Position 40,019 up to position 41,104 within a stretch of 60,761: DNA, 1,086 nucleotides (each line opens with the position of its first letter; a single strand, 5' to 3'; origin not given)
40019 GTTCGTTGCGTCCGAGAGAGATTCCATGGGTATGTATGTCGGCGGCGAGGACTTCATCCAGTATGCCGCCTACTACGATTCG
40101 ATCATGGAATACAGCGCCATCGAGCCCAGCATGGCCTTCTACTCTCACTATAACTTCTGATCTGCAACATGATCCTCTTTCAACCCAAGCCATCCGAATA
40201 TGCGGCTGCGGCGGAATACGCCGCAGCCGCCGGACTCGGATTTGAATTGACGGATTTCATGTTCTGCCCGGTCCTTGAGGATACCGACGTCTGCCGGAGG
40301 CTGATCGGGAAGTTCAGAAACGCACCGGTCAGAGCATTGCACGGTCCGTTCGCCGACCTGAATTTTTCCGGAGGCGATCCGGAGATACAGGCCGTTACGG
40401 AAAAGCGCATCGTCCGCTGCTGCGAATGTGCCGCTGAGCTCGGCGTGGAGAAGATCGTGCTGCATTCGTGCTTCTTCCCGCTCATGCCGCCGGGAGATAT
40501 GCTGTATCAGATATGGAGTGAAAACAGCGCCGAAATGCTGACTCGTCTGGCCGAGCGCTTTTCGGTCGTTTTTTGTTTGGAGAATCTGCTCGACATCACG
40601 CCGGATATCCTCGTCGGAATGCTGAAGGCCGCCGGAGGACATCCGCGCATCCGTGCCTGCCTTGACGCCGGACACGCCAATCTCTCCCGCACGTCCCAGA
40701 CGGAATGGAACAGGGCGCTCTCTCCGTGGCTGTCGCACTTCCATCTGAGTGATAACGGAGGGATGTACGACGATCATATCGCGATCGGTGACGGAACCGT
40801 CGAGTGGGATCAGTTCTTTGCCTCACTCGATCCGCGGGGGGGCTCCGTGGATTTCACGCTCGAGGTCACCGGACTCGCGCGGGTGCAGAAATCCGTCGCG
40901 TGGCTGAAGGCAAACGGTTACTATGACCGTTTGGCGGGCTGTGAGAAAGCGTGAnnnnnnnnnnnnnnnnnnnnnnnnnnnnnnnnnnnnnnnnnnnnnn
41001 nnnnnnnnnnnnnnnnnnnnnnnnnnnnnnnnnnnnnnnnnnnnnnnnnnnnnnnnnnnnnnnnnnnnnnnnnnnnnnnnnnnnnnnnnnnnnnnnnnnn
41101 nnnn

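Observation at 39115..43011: Four-gene operon interleaving cyclic-nucleotide signalling (tandem-CNB receptor, PAS-cyclase) with a base-excision-like enzyme pair (Endo IV-like TIM barrel, UDG-like DUF1643)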

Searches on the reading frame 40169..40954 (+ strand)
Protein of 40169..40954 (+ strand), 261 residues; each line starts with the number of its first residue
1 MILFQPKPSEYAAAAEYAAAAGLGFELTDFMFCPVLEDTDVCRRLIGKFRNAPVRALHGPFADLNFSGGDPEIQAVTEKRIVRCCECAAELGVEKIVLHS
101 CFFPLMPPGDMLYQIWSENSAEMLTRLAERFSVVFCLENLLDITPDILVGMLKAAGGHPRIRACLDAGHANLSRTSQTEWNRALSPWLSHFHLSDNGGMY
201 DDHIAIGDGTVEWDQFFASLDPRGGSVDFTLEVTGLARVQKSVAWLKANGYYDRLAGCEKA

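Call 3: search_protein_families(library=pfam, proteins=[window:40169-40954:+], max_evalue=0.01)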
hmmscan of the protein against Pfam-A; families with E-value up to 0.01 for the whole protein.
window:40169-40954:+ (261 aa): 1 family
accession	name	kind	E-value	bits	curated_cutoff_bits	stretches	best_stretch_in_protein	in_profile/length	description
PF01261.30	AP_endonuc_2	-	1.8e-23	83.9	31.1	1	34-248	23-248/249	Xylose isomerase-like TIM barrel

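Call 4: search_protein_families(library=ncbifam, proteins=[window:40169-40954:+], max_evalue=0.01)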
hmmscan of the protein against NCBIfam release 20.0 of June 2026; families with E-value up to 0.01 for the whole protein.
window:40169-40954:+ (261 aa): 1 family
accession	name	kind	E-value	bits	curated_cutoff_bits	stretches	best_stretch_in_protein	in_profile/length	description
NF041277.1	coba_remo_CbiR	equivalog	4.2e-12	46.1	105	1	58-247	65-248/249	cobamide remodeling phosphodiesterase CbiR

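Call 6: search_solved_structures(query=window:40169-40954:+, max_evalue=1, show_alignments=2)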
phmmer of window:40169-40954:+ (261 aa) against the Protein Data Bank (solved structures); distinct sequences matched with E-value up to 1: 13.
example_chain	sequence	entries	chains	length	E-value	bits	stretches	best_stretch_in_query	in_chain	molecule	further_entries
3ayt_A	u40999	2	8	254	5.8e-16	62.1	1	19-211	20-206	Putative uncharacterized protein TTHB071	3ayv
3wqo_A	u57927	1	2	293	7.4e-12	48.6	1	56-231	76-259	Uncharacterized protein MJ1311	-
4pgl_A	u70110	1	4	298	2.2e-06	30.6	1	19-232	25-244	D-tagatose 3-epimerase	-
2ou4_A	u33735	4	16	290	6.3e-06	29.1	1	19-225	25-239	D-tagatose 3-epimerase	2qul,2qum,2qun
4xsl_A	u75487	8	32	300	9e-06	28.6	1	19-225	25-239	D-tagatose 3-epimerase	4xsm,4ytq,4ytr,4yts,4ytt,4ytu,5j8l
4q7i_A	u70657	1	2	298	1.3e-05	28.1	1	19-226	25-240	D-tagatose 3-epimerase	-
7x7w_A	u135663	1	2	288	7.5e-05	25.6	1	19-195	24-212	D-PSICOSE 3-EPIMERASE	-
3vnk_A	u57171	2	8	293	0.0082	18.9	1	20-195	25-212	Xylose isomerase domain protein TIM barrel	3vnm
3vni_A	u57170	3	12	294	0.0083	18.9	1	20-195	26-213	Xylose isomerase domain protein TIM barrel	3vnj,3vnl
7e9w_A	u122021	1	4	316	0.01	18.6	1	20-195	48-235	D-psicose 3-epimerase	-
2hk0_A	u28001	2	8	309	0.34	13.6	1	21-197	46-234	D-PSICOSE 3-EPIMERASE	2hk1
5zhz_A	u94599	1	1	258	0.42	13.3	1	54-227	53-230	Probable endonuclease 4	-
3dx5_A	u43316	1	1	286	0.67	12.7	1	119-195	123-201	uncharacterized protein AsbF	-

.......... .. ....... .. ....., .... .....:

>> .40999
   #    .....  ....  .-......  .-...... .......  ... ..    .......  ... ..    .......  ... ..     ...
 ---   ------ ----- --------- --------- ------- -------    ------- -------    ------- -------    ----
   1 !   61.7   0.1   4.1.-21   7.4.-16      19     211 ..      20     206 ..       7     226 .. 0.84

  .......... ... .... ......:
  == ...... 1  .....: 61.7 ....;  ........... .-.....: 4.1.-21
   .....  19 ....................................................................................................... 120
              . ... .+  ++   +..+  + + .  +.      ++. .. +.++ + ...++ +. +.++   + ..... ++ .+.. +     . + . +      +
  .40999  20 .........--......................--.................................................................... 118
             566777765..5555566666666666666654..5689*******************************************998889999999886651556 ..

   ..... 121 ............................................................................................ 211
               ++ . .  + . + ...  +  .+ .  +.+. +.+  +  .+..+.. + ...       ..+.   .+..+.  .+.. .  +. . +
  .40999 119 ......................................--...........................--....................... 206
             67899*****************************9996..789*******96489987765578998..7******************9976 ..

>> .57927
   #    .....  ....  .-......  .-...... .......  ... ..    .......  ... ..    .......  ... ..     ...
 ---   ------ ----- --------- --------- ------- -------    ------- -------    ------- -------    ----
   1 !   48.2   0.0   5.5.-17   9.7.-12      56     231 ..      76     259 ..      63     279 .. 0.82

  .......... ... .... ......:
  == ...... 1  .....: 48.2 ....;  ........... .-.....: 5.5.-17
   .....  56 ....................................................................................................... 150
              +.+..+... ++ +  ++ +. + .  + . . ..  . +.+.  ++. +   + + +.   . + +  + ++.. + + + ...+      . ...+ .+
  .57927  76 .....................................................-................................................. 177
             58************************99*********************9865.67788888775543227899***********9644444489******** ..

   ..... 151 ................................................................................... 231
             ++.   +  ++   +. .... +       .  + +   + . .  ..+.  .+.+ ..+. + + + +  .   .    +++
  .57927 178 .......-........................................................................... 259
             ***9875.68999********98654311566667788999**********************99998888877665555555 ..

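Call 9: find_homologous_proteins(query=window:40169-40954:+, max_evalue=0.00001)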
Query window:40169-40954:+ (261 aa): 15 proteins with E <= 0.00001 among 2060 candidates.
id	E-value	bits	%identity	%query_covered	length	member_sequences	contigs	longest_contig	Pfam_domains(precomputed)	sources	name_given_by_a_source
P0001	1.7e-156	538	99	89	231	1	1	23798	PF01261.31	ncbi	-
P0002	5.2e-133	461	75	100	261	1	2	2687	PF01261.31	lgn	-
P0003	1.2e-131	456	73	99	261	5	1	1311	PF01261.31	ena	-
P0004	1.5e-130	453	73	100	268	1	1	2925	PF01261.31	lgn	-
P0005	2.3e-129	449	73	98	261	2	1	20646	PF01261.31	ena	-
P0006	1.9e-128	446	72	98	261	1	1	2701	PF01261.31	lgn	-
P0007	1.4e-106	374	62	98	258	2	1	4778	PF01261.31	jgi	-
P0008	1.3e-103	364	59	98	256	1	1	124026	PF01261.31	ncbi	-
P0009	2.1e-75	272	48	94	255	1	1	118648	PF01261.31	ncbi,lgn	-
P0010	8.7e-61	224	43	95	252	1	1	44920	PF01261.31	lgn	-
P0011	1.6e-19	89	29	90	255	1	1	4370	PF01261.31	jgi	jgi:sugar phosphate isomerase/epimerase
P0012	6.9e-10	57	28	62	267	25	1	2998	PF01261.31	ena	-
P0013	1.3e-8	53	27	87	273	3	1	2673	PF01261.31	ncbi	-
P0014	1.5e-8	53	30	87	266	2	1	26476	PF01261.31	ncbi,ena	-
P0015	9.8e-8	50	30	59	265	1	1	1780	PF01261.31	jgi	-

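Call 11: find_encoding_contigs(protein=P0008, flank=6000, max_places=2)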
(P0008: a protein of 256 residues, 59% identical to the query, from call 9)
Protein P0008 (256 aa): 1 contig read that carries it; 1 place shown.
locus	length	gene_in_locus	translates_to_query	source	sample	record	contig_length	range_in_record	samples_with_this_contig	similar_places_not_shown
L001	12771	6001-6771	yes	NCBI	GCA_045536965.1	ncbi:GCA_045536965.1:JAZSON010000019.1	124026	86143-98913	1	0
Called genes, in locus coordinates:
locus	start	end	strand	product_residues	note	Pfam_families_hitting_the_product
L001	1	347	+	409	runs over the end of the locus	PF00291:PALP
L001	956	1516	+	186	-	PF09851:SHOCT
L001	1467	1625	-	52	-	-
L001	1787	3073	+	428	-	PF01554:MatE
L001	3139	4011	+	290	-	PF01261:AP_endonuc_2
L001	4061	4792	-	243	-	PF01261:AP_endonuc_2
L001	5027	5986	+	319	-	PF00027:cNMP_binding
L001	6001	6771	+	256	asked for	PF01261:AP_endonuc_2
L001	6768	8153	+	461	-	PF00989:PAS, PF08448:PAS_4, PF13426:PAS_9 (weak), PF00211:Guanylate_cyc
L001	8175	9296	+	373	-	PF14307:Glyco_tran_WbsX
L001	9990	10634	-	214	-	PF01502:PRA-CH, PF01503:PRA-PH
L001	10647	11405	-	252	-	PF00977:His_biosynth, PF03060:NMO (faint)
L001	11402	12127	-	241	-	PF00977:His_biosynth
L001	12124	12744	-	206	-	PF00117:GATase, PF07685:GATase_3, PF01174:SNO (faint)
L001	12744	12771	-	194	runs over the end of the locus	PF00475:IGPD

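Call 12: find_encoding_contigs(protein=P0009, flank=6000, max_places=2)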
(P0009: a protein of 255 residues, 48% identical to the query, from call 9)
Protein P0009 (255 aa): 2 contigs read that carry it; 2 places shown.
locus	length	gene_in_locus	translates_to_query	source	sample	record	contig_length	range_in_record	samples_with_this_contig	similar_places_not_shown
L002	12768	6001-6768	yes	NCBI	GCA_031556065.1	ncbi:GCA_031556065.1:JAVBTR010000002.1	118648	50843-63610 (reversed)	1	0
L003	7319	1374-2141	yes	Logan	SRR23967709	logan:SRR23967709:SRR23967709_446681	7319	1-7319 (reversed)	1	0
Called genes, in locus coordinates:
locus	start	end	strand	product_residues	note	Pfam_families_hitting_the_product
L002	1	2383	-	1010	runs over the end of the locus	-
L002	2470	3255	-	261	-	PF02596:DUF169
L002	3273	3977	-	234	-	PF00072:Response_reg, PF04397:LytTR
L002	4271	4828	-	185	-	PF04542:Sigma70_r2, PF05263:DUF722 (faint), PF08281:Sigma70_r4_2, PF04545:Sigma70_r4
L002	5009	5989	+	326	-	PF00027:cNMP_binding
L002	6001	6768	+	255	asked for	PF01261:AP_endonuc_2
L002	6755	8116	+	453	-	PF00989:PAS, PF08448:PAS_4 (weak), PF13426:PAS_9, PF00211:Guanylate_cyc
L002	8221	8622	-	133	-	PF13581:HATPase_c_2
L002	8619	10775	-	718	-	PF02743:dCache_1, PF00672:HAMP, PF07228:SpoIIE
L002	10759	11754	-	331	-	-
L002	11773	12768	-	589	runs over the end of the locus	PF01554:MatE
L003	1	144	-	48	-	?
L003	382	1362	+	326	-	PF00027:cNMP_binding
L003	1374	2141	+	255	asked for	PF01261:AP_endonuc_2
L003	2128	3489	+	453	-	PF00989:PAS, PF08448:PAS_4 (weak), PF13426:PAS_9, PF00211:Guanylate_cyc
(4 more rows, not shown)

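Call 13: find_encoding_contigs(protein=P0010, flank=6000, max_places=2)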
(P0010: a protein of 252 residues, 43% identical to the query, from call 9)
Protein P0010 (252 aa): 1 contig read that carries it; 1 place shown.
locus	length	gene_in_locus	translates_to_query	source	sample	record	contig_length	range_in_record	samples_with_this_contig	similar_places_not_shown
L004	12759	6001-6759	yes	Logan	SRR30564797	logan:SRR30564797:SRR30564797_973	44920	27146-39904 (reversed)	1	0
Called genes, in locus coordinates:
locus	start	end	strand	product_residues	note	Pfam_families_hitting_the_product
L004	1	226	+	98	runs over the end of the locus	PF01740:STAS, PF13466:STAS_2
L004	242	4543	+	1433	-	PF00668:Condensation, PF00501:AMP-binding, PF13193:AMP-binding_C, PF00550:PP-binding, PF01370:Epimerase, PF04321:RmlD_sub_bind (weak), PF07993:NAD_binding_4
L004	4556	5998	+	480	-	PF07228:SpoIIE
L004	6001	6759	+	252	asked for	PF01261:AP_endonuc_2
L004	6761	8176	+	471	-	PF13188:PAS_8 (weak), PF13426:PAS_9 (weak), PF24820:Diguanyl_cycl_sensor (weak), PF00211:Guanylate_cyc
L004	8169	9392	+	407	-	PF01590:GAF, PF13185:GAF_2, PF13492:GAF_3, PF00005:ABC_tran, PF02463:SMC_N (faint), PF13304:AAA_21 (faint)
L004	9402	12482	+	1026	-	PF12704:MacB_PCD, PF28019:HmpF (faint), PF02687:FtsX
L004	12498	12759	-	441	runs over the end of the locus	PF14501:HATPase_c_5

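Call 18: search_protein_families(library=padloc, proteins=[window:40169-40954:+], max_evalue=0.01)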
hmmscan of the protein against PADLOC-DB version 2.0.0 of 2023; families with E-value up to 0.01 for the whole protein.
window:40169-40954:+ (261 aa): 0 families

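Call 21: find_encoding_contigs(protein=P0005, flank=7000, max_places=2)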
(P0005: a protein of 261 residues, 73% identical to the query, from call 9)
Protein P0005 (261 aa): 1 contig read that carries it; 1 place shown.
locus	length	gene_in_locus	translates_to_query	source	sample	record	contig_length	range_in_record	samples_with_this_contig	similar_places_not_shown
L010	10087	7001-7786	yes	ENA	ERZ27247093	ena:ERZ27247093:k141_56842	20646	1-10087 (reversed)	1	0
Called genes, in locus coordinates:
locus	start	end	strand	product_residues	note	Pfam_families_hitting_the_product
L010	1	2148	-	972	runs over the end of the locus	PF17132:Glyco_hydro_106 (weak)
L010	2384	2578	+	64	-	PF11007:CotJA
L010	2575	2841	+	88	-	PF12652:CotJB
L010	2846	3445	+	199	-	PF05067:Mn_catalase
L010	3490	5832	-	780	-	PF00664:ABC_membrane, PF02463:SMC_N (faint), PF00005:ABC_tran, PF13420:Acetyltransf_4 (weak), PF00583:Acetyltransf_1, PF13673:Acetyltransf_10, PF13508:Acetyltransf_7 (weak)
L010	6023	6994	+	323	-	PF00027:cNMP_binding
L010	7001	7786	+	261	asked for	PF01261:AP_endonuc_2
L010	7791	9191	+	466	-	PF00989:PAS, PF08448:PAS_4 (weak), PF13188:PAS_8 (weak), PF13426:PAS_9 (weak), PF00211:Guanylate_cyc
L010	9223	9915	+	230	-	PF24741:AlkZ-rel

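Call 22: find_encoding_contigs(protein=P0007, flank=5000, max_places=2)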
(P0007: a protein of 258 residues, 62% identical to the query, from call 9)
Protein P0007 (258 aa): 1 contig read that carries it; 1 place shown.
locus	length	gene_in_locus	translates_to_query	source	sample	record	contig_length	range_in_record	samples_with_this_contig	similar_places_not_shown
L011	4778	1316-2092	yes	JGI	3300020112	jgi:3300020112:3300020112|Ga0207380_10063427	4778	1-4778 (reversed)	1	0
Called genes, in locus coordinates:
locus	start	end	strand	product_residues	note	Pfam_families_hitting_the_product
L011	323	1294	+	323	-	PF00027:cNMP_binding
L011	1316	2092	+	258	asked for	PF01261:AP_endonuc_2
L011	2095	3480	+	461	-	PF00989:PAS (faint), PF13188:PAS_8 (faint), PF13426:PAS_9 (weak), PF00211:Guanylate_cyc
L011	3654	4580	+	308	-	-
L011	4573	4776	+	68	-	?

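Call 23: find_encoding_contigs(protein=P0004, flank=5000, max_places=2)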
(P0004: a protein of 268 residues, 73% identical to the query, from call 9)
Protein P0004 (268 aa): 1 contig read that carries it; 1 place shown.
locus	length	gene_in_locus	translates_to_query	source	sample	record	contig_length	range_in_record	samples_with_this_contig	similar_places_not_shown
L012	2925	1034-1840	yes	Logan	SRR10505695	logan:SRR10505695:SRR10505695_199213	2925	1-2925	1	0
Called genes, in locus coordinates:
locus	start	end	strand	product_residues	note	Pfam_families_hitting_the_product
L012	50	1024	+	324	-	PF00027:cNMP_binding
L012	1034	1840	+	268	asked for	PF01261:AP_endonuc_2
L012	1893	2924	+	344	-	?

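Call 25: search_solved_structures(query=A2, max_evalue=1, show_alignments=0)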
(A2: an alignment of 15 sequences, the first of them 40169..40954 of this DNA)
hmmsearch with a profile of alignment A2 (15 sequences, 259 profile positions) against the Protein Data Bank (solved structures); distinct sequences matched with E-value up to 1: 57.
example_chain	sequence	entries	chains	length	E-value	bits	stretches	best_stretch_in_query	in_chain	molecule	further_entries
3wqo_A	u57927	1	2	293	1.7e-37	132.3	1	43-252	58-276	Uncharacterized protein MJ1311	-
3ayt_A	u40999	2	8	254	6.9e-25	91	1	15-215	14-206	Putative uncharacterized protein TTHB071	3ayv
3vnk_A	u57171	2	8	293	3.1e-14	56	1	13-236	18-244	Xylose isomerase domain protein TIM barrel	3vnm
3vni_A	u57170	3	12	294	3.1e-14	56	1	13-236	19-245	Xylose isomerase domain protein TIM barrel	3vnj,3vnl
7e9w_A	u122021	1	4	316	3.7e-14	55.8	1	12-236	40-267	D-psicose 3-epimerase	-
5zfs_A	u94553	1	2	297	3.1e-13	52.7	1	21-239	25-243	D-allulose-3-epimerase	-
8yeb_A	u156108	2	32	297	3.2e-13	52.7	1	21-239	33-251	Ketose 3-epimerase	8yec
7x7w_A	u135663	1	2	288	5.5e-13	52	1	19-236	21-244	D-PSICOSE 3-EPIMERASE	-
3vyl_A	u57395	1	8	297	9.5e-13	51.2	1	9-240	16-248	L-ribulose 3-epimerase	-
4pgl_A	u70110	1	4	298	1.3e-12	50.7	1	20-236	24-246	D-tagatose 3-epimerase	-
2ou4_A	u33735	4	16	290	9.4e-12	47.9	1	20-236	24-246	D-tagatose 3-epimerase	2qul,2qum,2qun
5zhz_A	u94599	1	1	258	1.6e-11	47.2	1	20-230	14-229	Probable endonuclease 4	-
4xsl_A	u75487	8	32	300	1.7e-11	47.1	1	20-236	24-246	D-tagatose 3-epimerase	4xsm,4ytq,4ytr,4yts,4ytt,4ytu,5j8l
4q7i_A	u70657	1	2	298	1.7e-11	47.1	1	20-236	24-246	D-tagatose 3-epimerase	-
8z1i_A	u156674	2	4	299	4.1e-11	45.8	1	5-242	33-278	Art22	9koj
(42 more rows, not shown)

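Call 34: predict_structure(alignment_id=A2)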
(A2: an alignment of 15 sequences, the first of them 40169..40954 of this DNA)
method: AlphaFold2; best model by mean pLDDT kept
length: 261 residues; sequences in the alignment: 15
mean_pLDDT: 91.0   pTM: 0.90
mean pLDDT of the five models: 91.0, 91.0, 90.3, 89.3, 88.6
residues with pLDDT >= 90: 199; 70-90: 45; 50-70: 13; < 50: 4
segments of 3 or more residues with pLDDT < 50: none
pLDDT, mean of each block of 10 residues (from residue 1): 94 97 96 93 96 95 59 87 97 94 66 85 95 95 86 95 96 92 97 94 96 95 94 96 98 83 43
secondary structure, 60 per line:
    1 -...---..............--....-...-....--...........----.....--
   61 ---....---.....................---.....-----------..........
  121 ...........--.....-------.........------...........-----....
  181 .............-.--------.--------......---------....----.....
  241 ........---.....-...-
elements in order: E2-4 H8-21 E24-27 H33-36 H39-49 E54-58 H64-67 H71-91 E95-99 H111-131 E134-138 H146-154 E161-166 H167-171 H177-187 E188-193 H213-218 E228-231 H236-248 H252-256

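Call 36: find_related_loci(query=A3, collection=genome_contigs, flank=6000)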
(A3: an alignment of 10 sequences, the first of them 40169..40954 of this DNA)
Query A3 (261 aa) in genome_contigs; peptide patterns used: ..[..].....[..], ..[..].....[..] (x = any residue, [..] = any of these).
109 stretches matched a pattern; 98 encode a relative of the query (tblastn E <= 1e-3); the best 80 are kept; 80 distinct loci.
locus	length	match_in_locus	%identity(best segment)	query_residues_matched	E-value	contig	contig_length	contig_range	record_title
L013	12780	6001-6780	72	1-260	3e-133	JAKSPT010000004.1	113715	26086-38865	MAG: Lachnospiraceae bacterium isolate Horse_feces210 MAG210_4, whole genome shotgun sequence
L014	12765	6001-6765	59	1-255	1e-110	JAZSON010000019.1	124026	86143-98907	MAG: Eubacteriales bacterium isolate T1900044549_TS20190015.MAGScoT_cleanbin_000011 SGB_185_k141_27591, whole genome sho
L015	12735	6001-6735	48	1-246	6e-82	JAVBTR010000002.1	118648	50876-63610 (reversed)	MAG: Eubacteriales bacterium isolate EPI_MAG_00256 c_000011623816, whole genome shotgun sequence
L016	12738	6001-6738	40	1-247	4e-59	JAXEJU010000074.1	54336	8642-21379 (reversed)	MAG: Eubacterium sp. isolate SUG2712 k141_1282021, whole genome shotgun sequence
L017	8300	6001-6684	32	13-247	2e-43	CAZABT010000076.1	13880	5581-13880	MAG TPA_asm: uncultured Lachnospiraceae bacterium isolate SRP192927_co1_929 genome assembly, contig: NODE_9873_length_13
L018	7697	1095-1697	34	43-245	2e-41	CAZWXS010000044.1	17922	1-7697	MAG TPA_asm: uncultured Lachnospiraceae bacterium isolate SRP192927_co2_476 genome assembly, contig: NODE_5040_length_17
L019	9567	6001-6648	33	26-247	8e-41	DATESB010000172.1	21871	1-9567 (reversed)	MAG TPA_asm: Lachnospiraceae bacterium isolate SMAG_U9090 k141_442375, whole genome shotgun sequence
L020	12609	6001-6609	33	43-247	1e-38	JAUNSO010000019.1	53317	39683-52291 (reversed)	MAG: bacterium isolate S4R_St_43 NODE_193_length_53317_cov_23.123540, whole genome shotgun sequence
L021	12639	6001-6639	32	26-245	3e-37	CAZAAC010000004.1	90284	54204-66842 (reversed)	MAG TPA_asm: uncultured Lachnospiraceae bacterium isolate SRP192927_co3_133 genome assembly, contig: NODE_350_length_902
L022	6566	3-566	34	58-247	4e-37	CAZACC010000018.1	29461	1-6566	MAG TPA_asm: uncultured Lachnospiraceae bacterium isolate SRP192927_co4_433 genome assembly, contig: NODE_2600_length_29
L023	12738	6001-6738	29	2-251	4e-29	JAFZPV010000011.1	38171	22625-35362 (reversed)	MAG: Clostridia bacterium isolate RGIG7988 Water_buffalos_Rumen-1__c172964, whole genome shotgun sequence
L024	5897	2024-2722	31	14-250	5e-29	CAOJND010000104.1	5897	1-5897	MAG TPA_asm: uncultured Eubacteriales bacterium isolate SRR17684617_bin.1_metawrap_v1.3_MAG genome assembly, contig: NOD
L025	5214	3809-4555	27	14-258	5e-27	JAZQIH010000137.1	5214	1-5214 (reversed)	MAG: Anaerovoracaceae bacterium isolate T1900044625_TS20190091.MAGScoT_cleanbin_000032 SGB_932_k141_580805, whole genome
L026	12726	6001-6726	27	14-251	4e-27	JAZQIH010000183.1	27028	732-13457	MAG: Anaerovoracaceae bacterium isolate T1900044625_TS20190091.MAGScoT_cleanbin_000032 SGB_932_k141_2008796, whole genom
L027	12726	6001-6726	29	18-255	2e-26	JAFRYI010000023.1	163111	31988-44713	MAG: Bacillota bacterium isolate RGIG2909 Goat_Omasum.Co__c2217230, whole genome shotgun sequence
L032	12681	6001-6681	27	14-241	1e-25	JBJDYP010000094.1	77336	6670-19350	MAG: Faecousia sp. isolate SARD08_bin.019 NODE_69_length_77336_cov_15.210660, whole genome shotgun sequence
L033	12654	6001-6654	29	7-217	3e-25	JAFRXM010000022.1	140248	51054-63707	MAG: Bacillota bacterium isolate RGIG2887 Goat_Omasum.Co__c726845, whole genome shotgun sequence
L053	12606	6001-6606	33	49-251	9e-19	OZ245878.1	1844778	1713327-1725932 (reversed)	MAG: Methanocorpusculum sp. isolate e7b912be-d0ad-4df4-9a04-df1b35ef94a7 genome assembly, chromosome: 1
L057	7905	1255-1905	35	14-233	9e-33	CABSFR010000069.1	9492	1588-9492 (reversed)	MAG TPA_asm: uncultured Clostridiales bacterium isolate MGYG-HGUT-02250 genome assembly, contig: GUT_GENOME139809_69, wh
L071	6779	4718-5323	29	49-251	4e-15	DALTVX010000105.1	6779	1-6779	MAG TPA_asm: Methanocorpusculum sp. isolate ENC002.2 k141_387121, whole genome shotgun sequence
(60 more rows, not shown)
